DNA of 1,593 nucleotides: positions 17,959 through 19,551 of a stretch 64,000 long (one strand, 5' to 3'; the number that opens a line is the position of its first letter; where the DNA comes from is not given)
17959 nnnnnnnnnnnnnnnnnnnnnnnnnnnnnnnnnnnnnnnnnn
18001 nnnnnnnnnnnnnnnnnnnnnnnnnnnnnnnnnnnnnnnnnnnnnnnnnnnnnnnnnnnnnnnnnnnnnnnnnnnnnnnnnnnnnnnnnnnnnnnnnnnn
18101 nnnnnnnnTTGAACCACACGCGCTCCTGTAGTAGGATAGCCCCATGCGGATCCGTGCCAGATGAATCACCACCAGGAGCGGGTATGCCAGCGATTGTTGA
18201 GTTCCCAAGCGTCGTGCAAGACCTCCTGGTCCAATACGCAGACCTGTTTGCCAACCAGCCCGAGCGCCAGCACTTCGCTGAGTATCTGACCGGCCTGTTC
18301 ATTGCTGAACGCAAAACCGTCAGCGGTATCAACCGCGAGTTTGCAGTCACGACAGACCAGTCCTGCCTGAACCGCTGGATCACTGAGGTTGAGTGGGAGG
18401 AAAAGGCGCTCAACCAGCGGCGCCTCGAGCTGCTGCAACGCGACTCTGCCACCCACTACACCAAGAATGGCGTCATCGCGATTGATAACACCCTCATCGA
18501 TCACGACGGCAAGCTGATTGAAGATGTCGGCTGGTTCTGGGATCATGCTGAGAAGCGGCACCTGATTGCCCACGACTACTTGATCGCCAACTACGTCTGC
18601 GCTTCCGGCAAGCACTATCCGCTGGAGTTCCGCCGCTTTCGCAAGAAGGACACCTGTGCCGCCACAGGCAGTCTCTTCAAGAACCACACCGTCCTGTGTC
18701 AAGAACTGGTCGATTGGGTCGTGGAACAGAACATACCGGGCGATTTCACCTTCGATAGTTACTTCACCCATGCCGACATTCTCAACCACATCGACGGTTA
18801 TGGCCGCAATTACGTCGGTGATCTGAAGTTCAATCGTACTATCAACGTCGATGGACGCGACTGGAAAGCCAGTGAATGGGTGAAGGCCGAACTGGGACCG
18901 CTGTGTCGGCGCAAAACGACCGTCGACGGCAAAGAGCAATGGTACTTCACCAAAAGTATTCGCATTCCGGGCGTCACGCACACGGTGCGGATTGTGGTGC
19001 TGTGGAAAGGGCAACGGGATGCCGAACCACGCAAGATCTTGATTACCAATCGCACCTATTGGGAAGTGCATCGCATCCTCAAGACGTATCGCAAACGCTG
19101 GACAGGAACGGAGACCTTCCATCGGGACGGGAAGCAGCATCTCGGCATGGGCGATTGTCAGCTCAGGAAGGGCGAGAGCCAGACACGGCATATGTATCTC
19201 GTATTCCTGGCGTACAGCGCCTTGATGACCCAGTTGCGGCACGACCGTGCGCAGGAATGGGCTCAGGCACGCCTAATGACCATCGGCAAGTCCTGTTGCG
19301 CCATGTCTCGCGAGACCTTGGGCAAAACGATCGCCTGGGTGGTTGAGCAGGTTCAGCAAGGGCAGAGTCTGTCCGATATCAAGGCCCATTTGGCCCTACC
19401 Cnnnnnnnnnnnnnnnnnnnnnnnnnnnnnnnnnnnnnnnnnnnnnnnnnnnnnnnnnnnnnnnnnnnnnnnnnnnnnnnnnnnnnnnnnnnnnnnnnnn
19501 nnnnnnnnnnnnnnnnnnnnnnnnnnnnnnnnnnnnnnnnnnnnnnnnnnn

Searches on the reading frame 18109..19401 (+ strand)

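Call 43: search_protein_families(library=pfam, proteins=[window:18109-19401:+])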
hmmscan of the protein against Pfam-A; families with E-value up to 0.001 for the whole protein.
window:18109-19401:+ (431 aa): 2 families
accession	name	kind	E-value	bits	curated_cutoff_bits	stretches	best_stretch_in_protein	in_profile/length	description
PF13546.12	DDE_5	-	6.6e-08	32.9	27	1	45-237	4-206/272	DDE superfamily endonuclease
PF01609.27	DDE_Tnp_1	-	9.5e-08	32.5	23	1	210-369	77-198/200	Transposase DDE domain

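Call 62: search_protein_families(library=ncbifam, proteins=[window:18109-19401:+])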
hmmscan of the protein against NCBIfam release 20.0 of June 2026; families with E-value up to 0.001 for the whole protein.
window:18109-19401:+ (431 aa): 6 families
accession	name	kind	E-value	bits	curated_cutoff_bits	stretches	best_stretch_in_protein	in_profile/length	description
NF033540.2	transpos_IS701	equivalog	8.7e-46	156.9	150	1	37-374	2-361/363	IS701 family transposase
NF049921.1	transpos_IS701_2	equivalog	5.6e-21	75.3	250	1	87-387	33-301/318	IS701 family transposase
NF049999.1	transpos_IS701_3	equivalog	1.8e-19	70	170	2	279-384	262-376/412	IS701 family transposase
NF049925.1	transpos_IS4_4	equivalog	2.5e-18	66.1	250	1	191-382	190-377/449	IS4 family transposase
NF033592.1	transpos_IS4_1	equivalog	3.9e-08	32.8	115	1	214-373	181-329/332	IS4 family transposase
NF033559.2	transpos_IS1634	equivalog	0.0003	19.9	100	1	308-373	360-424/483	IS1634 family transposase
